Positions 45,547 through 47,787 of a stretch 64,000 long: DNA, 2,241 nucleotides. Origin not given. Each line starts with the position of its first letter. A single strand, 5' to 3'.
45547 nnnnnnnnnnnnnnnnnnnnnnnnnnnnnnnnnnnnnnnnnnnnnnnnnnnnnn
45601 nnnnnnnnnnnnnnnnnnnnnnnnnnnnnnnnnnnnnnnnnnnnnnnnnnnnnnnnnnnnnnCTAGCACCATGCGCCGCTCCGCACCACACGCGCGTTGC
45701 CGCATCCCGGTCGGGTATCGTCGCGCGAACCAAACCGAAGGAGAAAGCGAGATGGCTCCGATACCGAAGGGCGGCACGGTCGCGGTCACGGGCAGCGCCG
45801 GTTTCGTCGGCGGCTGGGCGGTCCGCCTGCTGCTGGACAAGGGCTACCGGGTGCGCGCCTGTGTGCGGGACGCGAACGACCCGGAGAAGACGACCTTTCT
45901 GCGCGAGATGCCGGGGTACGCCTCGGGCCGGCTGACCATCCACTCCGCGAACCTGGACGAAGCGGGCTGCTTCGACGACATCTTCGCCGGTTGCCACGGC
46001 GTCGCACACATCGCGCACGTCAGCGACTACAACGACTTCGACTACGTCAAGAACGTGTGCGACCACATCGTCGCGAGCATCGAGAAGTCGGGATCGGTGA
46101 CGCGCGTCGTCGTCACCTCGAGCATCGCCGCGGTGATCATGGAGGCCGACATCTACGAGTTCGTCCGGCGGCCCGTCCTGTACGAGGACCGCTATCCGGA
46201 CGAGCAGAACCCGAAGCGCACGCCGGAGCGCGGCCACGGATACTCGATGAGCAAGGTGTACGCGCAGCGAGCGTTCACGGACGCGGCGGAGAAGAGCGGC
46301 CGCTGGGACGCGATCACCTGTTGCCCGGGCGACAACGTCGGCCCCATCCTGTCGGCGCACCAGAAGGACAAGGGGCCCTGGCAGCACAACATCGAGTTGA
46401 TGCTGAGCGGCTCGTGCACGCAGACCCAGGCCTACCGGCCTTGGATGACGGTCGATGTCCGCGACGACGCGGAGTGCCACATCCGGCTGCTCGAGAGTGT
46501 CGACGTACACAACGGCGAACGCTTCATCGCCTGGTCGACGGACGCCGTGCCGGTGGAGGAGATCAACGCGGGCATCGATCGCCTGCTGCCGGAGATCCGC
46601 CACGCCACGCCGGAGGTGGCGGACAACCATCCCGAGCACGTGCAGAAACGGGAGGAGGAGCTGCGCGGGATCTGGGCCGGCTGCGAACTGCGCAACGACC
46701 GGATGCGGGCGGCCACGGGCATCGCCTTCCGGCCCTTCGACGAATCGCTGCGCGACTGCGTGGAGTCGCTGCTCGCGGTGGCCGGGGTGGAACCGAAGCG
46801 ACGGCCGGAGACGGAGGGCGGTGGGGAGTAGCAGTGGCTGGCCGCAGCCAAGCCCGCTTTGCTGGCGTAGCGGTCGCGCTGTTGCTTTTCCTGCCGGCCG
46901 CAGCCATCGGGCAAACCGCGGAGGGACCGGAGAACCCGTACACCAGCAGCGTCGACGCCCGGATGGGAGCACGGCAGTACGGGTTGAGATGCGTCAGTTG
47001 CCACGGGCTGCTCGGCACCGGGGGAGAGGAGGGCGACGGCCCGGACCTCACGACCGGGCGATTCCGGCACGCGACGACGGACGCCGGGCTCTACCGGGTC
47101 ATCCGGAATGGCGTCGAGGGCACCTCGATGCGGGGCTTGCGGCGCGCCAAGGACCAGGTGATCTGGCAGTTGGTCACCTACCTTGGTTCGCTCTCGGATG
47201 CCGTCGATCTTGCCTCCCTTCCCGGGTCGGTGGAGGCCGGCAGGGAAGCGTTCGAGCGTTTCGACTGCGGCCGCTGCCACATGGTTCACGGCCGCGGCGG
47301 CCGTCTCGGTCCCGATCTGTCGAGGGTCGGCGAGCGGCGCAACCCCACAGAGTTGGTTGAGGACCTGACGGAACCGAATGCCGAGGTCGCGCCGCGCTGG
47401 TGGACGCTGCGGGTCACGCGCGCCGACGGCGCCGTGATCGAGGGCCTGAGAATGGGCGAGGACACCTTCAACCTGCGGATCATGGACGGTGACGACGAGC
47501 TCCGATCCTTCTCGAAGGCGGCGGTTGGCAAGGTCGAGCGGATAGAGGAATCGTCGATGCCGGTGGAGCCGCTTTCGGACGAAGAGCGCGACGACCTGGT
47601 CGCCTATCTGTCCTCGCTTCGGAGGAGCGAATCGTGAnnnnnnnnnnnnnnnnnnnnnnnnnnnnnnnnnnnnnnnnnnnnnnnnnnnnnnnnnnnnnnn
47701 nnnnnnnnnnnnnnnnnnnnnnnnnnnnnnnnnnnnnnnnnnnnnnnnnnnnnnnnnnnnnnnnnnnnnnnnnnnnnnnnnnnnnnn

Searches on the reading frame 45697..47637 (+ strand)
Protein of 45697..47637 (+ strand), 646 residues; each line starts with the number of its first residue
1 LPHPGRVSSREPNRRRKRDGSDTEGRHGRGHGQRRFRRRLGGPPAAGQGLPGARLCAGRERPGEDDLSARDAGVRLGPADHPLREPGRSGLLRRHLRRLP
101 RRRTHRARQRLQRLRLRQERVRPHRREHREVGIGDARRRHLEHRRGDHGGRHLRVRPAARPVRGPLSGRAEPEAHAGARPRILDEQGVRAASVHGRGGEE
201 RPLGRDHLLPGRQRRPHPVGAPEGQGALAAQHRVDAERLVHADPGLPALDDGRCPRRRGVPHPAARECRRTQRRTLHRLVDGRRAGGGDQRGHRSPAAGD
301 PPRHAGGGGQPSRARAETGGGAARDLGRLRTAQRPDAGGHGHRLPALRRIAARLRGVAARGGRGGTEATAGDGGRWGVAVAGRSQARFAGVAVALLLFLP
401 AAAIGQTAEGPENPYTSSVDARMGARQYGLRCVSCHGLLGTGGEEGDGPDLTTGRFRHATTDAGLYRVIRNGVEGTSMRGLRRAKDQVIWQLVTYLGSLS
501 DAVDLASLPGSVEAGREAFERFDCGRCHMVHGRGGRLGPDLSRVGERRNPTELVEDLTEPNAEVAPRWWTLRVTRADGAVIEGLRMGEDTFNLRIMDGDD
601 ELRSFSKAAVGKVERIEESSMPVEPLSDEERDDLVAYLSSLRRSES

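Call 54: search_protein_families(library=pfam, proteins=[window:45697-47637:+], max_evalue=0.00001)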
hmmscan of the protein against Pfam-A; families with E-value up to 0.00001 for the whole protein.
window:45697-47637:+ (646 aa): 2 families
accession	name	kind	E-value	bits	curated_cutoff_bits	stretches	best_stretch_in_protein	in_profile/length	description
PF00034.26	Cytochrom_C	-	3.1e-17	64.1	21.3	0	512-569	1-58/90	Cytochrome c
PF13442.11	Cytochrome_CBB3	-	1.4e-15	57.8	27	1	420-496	2-68/68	Cytochrome C oxidase, cbb3-type, subunit III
